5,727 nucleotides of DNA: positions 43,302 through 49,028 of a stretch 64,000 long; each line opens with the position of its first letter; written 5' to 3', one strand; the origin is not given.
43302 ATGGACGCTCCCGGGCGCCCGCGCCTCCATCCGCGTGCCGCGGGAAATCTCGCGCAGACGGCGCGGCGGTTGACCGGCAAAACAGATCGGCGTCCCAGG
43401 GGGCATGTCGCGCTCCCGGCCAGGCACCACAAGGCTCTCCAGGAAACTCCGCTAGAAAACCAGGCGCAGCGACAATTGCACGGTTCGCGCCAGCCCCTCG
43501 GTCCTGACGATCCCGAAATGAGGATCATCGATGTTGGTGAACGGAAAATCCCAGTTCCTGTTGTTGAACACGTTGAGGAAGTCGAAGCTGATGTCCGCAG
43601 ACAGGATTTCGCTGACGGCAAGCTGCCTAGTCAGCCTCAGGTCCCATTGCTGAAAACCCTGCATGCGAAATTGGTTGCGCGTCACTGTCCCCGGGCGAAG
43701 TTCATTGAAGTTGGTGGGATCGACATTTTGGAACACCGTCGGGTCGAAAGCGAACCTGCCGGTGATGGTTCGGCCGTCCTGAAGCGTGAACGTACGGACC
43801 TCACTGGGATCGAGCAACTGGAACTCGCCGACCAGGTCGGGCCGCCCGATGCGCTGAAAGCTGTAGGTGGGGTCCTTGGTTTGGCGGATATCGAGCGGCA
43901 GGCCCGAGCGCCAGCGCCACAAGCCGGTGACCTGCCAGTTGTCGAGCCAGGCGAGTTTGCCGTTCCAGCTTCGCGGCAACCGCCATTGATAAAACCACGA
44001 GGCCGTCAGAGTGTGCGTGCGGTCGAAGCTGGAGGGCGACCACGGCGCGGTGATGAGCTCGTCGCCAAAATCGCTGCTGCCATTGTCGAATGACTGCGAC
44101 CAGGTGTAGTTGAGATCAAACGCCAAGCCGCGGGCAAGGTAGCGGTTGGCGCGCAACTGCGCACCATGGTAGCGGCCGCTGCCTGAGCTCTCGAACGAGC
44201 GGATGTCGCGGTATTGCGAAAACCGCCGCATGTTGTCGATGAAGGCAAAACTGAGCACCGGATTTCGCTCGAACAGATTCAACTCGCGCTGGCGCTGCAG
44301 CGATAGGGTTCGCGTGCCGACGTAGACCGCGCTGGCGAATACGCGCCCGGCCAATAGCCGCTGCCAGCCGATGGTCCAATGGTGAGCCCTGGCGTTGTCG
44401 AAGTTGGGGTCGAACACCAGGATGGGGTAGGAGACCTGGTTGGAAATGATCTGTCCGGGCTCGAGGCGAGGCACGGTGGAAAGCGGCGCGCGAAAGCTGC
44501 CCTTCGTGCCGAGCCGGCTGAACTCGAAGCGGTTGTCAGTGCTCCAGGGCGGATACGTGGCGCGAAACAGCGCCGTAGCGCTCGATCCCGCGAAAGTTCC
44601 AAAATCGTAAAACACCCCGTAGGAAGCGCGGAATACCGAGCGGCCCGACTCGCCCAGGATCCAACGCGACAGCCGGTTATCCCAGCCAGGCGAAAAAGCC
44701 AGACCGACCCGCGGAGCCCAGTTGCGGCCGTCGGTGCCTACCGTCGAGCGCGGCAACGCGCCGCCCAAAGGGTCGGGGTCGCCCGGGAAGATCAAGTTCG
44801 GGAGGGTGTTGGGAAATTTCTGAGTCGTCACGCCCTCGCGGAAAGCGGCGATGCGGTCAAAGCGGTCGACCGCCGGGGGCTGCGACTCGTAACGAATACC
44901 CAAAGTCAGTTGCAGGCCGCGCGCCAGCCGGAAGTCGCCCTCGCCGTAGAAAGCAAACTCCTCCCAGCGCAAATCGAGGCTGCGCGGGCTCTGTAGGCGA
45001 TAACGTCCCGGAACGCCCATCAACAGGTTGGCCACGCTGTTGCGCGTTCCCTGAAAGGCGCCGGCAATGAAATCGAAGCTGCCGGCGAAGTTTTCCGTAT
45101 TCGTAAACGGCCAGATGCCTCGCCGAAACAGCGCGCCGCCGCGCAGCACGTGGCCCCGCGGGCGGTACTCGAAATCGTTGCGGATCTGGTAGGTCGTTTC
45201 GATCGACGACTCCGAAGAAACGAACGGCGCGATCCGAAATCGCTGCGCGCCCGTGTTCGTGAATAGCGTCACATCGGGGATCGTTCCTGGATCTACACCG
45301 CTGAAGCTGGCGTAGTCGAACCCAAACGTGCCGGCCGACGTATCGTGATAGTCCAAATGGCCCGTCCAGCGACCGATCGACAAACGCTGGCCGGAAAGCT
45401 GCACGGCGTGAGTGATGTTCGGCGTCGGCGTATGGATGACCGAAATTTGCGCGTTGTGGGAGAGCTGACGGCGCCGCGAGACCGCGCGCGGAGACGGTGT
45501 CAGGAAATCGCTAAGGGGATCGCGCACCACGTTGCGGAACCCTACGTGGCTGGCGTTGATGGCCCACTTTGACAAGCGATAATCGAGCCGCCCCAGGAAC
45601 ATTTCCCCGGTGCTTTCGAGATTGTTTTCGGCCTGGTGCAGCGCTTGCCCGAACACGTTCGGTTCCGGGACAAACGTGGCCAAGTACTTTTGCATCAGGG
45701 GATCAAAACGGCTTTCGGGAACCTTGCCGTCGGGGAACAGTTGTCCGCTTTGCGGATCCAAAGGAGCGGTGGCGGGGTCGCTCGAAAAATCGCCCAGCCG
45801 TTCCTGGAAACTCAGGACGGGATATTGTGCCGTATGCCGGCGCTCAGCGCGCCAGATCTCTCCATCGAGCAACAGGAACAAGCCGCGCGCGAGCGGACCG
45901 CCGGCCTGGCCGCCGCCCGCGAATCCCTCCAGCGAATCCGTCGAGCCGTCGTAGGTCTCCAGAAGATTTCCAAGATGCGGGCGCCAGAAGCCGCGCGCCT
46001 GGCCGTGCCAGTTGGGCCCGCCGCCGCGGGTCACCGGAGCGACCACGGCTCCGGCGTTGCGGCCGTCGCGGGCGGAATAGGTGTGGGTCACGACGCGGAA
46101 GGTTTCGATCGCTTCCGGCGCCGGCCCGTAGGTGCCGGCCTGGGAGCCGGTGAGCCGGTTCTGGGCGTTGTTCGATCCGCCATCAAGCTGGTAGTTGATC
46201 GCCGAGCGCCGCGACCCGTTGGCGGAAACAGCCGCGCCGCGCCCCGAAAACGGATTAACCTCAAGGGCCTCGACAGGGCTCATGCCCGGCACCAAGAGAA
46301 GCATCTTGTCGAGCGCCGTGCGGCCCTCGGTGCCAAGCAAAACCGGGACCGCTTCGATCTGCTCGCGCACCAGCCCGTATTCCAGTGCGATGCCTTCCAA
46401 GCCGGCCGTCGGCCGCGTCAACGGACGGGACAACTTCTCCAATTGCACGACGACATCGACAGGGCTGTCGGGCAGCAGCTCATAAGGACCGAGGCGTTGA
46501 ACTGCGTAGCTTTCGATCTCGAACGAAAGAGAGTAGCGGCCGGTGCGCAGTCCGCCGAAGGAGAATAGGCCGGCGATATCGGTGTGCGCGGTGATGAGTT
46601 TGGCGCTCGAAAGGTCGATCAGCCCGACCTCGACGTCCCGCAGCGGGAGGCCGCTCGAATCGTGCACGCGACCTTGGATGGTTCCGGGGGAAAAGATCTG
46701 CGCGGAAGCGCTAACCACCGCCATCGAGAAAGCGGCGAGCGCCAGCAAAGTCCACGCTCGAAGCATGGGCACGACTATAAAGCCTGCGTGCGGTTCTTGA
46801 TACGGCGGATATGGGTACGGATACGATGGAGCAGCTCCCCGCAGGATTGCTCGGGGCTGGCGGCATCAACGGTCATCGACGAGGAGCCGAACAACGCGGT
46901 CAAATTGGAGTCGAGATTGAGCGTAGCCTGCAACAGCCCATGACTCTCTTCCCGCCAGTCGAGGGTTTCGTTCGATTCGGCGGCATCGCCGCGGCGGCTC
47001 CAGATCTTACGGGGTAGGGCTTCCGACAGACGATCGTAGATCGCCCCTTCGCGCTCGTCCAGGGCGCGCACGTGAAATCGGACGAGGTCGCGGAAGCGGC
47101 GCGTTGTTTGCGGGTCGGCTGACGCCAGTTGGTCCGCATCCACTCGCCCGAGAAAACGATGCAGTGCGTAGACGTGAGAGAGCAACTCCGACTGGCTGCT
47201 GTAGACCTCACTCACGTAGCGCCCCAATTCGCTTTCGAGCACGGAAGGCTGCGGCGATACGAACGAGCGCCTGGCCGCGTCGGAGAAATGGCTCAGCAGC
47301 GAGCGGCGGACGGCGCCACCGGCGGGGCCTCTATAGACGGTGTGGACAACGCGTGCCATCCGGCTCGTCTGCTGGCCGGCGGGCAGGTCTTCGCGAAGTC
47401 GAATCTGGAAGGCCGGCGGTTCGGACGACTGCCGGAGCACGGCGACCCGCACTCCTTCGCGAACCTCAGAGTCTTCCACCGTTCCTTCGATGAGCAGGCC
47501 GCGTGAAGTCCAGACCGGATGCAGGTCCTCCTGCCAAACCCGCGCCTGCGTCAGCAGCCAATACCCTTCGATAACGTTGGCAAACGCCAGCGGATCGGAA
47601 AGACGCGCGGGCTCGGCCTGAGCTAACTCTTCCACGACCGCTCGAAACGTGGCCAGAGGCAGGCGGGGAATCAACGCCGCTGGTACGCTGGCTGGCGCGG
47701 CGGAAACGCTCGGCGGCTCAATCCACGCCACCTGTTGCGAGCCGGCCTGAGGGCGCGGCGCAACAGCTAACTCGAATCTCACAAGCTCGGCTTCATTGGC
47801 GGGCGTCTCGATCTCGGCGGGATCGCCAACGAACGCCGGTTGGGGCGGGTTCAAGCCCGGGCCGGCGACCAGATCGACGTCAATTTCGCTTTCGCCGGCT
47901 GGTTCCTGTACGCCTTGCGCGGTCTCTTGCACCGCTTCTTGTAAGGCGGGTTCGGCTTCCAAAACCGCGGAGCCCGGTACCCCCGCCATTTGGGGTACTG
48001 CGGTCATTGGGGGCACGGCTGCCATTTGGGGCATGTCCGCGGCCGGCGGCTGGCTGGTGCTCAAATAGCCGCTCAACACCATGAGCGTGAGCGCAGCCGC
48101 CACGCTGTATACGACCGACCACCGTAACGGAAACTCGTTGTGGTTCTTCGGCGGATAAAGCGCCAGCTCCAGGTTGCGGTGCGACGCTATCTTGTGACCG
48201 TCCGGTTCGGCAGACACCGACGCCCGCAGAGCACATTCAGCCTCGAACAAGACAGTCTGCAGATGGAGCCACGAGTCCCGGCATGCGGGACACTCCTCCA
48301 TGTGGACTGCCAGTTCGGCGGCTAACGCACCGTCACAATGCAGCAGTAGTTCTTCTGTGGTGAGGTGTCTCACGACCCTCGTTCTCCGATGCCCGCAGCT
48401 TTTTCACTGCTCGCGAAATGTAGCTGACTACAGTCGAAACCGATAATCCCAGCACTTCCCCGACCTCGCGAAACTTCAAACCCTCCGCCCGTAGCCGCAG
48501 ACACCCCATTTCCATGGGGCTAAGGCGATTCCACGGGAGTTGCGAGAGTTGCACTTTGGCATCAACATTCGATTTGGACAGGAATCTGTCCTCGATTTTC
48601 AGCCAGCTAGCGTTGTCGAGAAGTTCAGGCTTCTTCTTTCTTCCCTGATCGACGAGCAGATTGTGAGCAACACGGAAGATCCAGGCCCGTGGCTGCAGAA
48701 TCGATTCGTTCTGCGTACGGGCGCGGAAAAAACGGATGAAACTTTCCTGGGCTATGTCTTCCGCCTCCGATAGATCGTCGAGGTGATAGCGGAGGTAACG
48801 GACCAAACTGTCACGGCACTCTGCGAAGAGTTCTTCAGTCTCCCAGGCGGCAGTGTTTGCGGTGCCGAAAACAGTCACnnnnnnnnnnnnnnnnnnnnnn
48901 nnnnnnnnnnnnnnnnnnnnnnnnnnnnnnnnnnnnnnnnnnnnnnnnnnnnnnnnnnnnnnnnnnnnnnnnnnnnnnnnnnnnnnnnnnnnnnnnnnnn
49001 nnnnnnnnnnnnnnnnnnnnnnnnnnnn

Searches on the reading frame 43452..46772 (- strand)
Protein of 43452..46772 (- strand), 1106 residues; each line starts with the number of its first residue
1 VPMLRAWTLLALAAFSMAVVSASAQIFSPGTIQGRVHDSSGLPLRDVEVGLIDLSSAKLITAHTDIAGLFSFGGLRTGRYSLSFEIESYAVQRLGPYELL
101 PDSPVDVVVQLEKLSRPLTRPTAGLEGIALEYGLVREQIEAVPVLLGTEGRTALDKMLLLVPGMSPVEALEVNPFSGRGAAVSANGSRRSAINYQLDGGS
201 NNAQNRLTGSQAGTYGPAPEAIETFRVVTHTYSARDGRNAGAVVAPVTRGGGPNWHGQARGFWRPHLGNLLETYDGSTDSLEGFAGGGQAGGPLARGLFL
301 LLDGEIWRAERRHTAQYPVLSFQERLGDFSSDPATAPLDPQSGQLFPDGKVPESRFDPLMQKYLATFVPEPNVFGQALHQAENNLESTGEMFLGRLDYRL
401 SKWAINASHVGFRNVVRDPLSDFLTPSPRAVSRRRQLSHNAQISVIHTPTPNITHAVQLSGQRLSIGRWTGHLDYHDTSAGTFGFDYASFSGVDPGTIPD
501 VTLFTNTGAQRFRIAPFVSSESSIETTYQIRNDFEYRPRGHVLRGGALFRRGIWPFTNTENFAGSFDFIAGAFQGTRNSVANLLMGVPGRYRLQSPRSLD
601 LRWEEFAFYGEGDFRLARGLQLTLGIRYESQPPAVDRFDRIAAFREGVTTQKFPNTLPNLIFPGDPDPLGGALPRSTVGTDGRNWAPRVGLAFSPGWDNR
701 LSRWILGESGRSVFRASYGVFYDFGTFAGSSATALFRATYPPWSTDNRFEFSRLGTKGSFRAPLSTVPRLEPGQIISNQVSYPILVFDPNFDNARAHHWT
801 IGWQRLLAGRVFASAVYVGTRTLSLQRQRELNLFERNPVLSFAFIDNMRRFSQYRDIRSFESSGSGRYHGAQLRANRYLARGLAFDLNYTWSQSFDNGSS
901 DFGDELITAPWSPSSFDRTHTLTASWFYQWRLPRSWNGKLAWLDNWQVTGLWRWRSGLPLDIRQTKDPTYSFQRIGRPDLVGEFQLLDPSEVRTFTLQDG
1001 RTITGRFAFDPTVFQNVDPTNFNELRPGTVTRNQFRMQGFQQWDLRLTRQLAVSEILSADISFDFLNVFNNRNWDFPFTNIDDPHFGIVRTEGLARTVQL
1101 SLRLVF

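Call 50: search_protein_families(library=pfam, proteins=[window:43452-46772:-])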
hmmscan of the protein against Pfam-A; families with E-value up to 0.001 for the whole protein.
window:43452-46772:- (1106 aa): 3 families
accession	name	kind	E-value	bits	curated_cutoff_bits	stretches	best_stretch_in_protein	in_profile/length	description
PF25183.1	OMP_b-brl_4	-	2.1e-110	370.9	30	1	247-1099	1-838/838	Outer membrane beta barrel domain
PF13620.12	CarboxypepD_reg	-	4.7e-10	40.1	32.3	1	31-112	1-82/82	Carboxypeptidase regulatory-like domain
PF07715.20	Plug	-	0.00094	20.1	23.9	0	150-242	21-105/107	TonB-dependent Receptor Plug Domain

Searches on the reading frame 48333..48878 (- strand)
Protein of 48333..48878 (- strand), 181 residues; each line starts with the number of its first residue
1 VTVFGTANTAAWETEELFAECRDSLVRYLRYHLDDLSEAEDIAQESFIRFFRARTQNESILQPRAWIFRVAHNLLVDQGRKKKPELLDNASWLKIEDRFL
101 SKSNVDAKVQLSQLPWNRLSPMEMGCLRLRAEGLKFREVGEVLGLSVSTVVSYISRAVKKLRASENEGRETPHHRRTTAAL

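Call 9: find_encoding_contigs(protein=window:48333-48878:-, flank=6000, max_places=10)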
Protein window:48333-48878:- (181 aa): 1 contig read that carries it; 1 place shown.
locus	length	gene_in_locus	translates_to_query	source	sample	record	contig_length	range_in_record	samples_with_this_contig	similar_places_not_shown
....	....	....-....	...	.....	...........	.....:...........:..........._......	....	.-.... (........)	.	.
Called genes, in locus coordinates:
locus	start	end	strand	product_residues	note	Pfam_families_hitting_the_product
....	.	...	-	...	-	?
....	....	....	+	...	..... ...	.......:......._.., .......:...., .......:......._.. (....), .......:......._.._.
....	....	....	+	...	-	?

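Call 11: find_homologous_proteins(query=window:48333-48878:-)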
Query window:48333-48878:- (181 aa): 164 proteins with E <= 0.001 among 269 candidates; the best 120 are listed.
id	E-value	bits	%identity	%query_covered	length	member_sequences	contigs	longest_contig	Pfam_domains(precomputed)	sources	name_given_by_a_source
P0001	1.7e-111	388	98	100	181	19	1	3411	PF00196.26,PF04545.23,PF04542.21,PF08281.19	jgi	jgi:RNA polymerase sigma-70 factor (ECF subfamily)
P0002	6.1e-102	357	89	100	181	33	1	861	PF00196.26,PF04545.23,PF04542.21,PF08281.19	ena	-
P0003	4.3e-97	341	83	100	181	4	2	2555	PF00196.26,PF04545.23,PF04542.21,PF08281.19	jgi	jgi:RNA polymerase sigma-70 factor (ECF subfamily)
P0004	1.6e-93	329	83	99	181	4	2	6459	PF00196.26,PF04545.23,PF04542.21,PF08281.19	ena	-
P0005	3.9e-81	289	73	98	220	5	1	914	PF00196.26,PF04545.23,PF04542.21,PF08281.19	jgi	jgi:RNA polymerase sigma-70 factor (ECF subfamily)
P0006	2.9e-72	260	66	100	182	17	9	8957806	PF04542.21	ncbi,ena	-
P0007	3.1e-72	260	66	98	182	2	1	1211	PF04542.21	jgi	jgi:RNA polymerase sigma-70 factor (ECF subfamily)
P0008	1.3e-71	258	65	100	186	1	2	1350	PF00196.26,PF04545.23,PF04542.21,PF08281.19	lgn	-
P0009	3.7e-71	257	66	99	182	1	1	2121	PF00196.26,PF04545.23,PF04542.21,PF08281.19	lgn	-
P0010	7.3e-71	256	66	99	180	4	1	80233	PF00196.26,PF04545.23,PF04542.21,PF08281.19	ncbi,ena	-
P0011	9.1e-71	255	81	81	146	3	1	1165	PF00196.26,PF04545.23,PF04542.21,PF08281.19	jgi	jgi:RNA polymerase sigma-70 factor (ECF subfamily)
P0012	2.6e-70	254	66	100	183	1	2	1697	PF00196.26,PF04545.23,PF04542.21,PF08281.19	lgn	-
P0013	2.8e-70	254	67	99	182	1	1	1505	PF00196.26,PF04545.23,PF04542.21,PF08281.19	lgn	-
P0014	5.4e-70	253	67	100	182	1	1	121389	PF00196.26,PF04542.21,PF08281.19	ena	-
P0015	5.6e-70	253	80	81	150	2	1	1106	PF00196.26,PF04545.23,PF04542.21,PF08281.19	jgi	jgi:RNA polymerase sigma-70 factor (ECF subfamily)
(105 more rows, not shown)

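Call 12: find_encoding_contigs(protein=P0001, flank=6000, max_places=6)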
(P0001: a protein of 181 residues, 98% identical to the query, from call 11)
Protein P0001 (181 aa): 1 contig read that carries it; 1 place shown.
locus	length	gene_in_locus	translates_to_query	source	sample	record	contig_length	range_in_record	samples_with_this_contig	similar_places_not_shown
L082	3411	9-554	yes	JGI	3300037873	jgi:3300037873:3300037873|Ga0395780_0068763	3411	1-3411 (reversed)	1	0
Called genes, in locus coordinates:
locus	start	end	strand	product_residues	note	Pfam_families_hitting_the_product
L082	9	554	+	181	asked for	PF04542:Sigma70_r2, PF08281:Sigma70_r4_2, PF00196:GerE, PF04545:Sigma70_r4 (weak)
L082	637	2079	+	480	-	-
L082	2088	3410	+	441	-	?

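Call 13: find_encoding_contigs(protein=P0004, flank=6000, max_places=6)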
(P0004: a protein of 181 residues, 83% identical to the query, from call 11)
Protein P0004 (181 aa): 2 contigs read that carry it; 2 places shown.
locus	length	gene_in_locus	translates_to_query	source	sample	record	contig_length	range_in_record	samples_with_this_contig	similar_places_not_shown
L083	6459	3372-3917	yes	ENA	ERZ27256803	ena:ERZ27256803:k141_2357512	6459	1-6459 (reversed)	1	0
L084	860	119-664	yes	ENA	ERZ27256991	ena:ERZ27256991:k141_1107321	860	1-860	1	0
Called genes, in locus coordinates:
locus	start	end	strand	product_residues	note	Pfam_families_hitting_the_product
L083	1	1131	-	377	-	?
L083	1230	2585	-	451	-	PF02812:ELFV_dehydrog_N, PF00208:ELFV_dehydrog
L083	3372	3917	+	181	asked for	PF04542:Sigma70_r2, PF08281:Sigma70_r4_2, PF00196:GerE, PF04545:Sigma70_r4 (weak)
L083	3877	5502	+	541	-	-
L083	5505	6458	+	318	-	?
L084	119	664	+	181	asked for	PF04542:Sigma70_r2, PF08281:Sigma70_r4_2, PF00196:GerE, PF04545:Sigma70_r4 (weak)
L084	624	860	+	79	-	?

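Call 14: find_encoding_contigs(protein=P0003, flank=6000, max_places=6)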
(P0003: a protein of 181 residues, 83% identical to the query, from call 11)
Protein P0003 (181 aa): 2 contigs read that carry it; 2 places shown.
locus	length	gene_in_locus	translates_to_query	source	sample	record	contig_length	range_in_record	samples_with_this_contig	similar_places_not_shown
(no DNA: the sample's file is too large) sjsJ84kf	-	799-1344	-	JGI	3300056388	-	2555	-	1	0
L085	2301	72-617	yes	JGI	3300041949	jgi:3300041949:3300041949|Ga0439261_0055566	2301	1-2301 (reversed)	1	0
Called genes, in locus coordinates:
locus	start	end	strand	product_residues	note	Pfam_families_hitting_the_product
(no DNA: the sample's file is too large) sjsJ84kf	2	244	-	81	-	?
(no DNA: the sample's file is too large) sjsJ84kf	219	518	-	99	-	-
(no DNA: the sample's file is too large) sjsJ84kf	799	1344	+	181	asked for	PF04542:Sigma70_r2, PF08281:Sigma70_r4_2, PF00196:GerE, PF04545:Sigma70_r4 (weak)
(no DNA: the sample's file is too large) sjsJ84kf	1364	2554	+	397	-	?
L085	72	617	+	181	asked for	PF04542:Sigma70_r2, PF08281:Sigma70_r4_2, PF00196:GerE, PF04545:Sigma70_r4 (weak)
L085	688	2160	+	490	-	-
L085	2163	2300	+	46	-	?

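Call 15: find_encoding_contigs(protein=P0006, flank=6000, max_places=6)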
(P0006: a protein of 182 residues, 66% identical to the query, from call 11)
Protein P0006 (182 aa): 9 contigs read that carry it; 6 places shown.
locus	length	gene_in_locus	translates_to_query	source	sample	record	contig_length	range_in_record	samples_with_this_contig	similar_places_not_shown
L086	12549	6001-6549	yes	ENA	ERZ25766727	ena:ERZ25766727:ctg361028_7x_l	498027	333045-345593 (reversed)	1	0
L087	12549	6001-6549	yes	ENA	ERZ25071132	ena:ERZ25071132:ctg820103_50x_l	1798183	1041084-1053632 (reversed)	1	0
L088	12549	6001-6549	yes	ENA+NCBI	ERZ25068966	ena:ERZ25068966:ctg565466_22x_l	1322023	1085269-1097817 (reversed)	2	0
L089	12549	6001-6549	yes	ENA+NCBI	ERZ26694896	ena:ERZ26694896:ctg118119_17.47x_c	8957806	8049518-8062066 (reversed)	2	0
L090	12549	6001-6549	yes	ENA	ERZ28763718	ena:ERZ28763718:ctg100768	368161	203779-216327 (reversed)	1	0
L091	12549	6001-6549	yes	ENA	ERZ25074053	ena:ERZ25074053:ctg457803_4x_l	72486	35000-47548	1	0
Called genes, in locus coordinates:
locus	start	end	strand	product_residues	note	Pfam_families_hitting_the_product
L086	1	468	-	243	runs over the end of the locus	PF06452:CBM9_1, PF16011:CBM9_2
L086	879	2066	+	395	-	PF13011:LZ_Tnp_IS481 (weak), PF13384:HTH_23 (faint), PF13518:HTH_28, PF13551:HTH_29 (weak), PF13565:HTH_32, PF00665:rve, PF13683:rve_3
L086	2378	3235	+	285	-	PF17848:Zn_ribbon_ACC, PF01039:Carboxyl_trans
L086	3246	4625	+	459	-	PF08245:Mur_ligase_M, PF27239:FOL3_C, PF02875:Mur_ligase_C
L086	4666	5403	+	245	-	PF01553:Acyltransferase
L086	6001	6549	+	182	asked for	PF04542:Sigma70_r2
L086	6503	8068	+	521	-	-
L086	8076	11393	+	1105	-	PF13620:CarboxypepD_reg, PF25183:OMP_b-brl_4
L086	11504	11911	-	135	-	PF03748:FliL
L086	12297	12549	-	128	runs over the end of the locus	PF13677:MotB_plug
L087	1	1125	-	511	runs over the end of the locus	PF01011:PQQ (faint), PF13360:PQQ_2 (weak), PF13570:Beta-prop_ACSF4 (faint), PF13360:PQQ_2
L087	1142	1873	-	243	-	PF06452:CBM9_1, PF16011:CBM9_2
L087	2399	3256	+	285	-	PF17848:Zn_ribbon_ACC, PF01039:Carboxyl_trans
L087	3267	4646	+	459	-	PF08245:Mur_ligase_M, PF27239:FOL3_C, PF02875:Mur_ligase_C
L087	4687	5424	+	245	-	PF01553:Acyltransferase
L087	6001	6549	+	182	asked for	PF04542:Sigma70_r2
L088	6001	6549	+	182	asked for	PF04542:Sigma70_r2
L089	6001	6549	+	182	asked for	PF04542:Sigma70_r2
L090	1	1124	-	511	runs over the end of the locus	PF01011:PQQ (faint), PF13360:PQQ_2 (weak), PF13570:Beta-prop_ACSF4 (faint), PF13360:PQQ_2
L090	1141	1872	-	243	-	PF06452:CBM9_1, PF16011:CBM9_2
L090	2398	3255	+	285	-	PF17848:Zn_ribbon_ACC, PF01039:Carboxyl_trans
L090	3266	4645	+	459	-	PF08245:Mur_ligase_M, PF27239:FOL3_C, PF02875:Mur_ligase_C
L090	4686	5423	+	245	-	PF01553:Acyltransferase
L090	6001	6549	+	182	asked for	PF04542:Sigma70_r2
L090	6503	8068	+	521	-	-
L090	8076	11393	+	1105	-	PF13620:CarboxypepD_reg, PF25183:OMP_b-brl_4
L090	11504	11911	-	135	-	PF03748:FliL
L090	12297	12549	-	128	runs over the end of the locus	PF13677:MotB_plug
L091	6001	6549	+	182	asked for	PF04542:Sigma70_r2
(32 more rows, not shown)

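Call 50: search_protein_families(library=pfam, proteins=[window:48333-48878:-])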
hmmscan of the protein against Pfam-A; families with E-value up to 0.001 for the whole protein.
window:48333-48878:- (181 aa): 5 families
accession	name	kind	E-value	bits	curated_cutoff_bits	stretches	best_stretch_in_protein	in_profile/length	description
PF04542.20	Sigma70_r2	-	5.9e-12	45.6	24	1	17-83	1-69/71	Sigma-70 region 2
PF08281.18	Sigma70_r4_2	-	8.2e-08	32.2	25.7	1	126-161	18-54/54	Sigma-70, region 4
PF00196.25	GerE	-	1.1e-07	31.8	23.5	1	118-164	2-48/57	Bacterial regulatory proteins, luxR family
PF04545.22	Sigma70_r4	-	1.1e-06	28.5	24.1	1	118-163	4-50/50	Sigma-70, region 4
PF13384.12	HTH_23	-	0.00053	20.2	24.6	0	126-156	10-40/50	Homeodomain-like domain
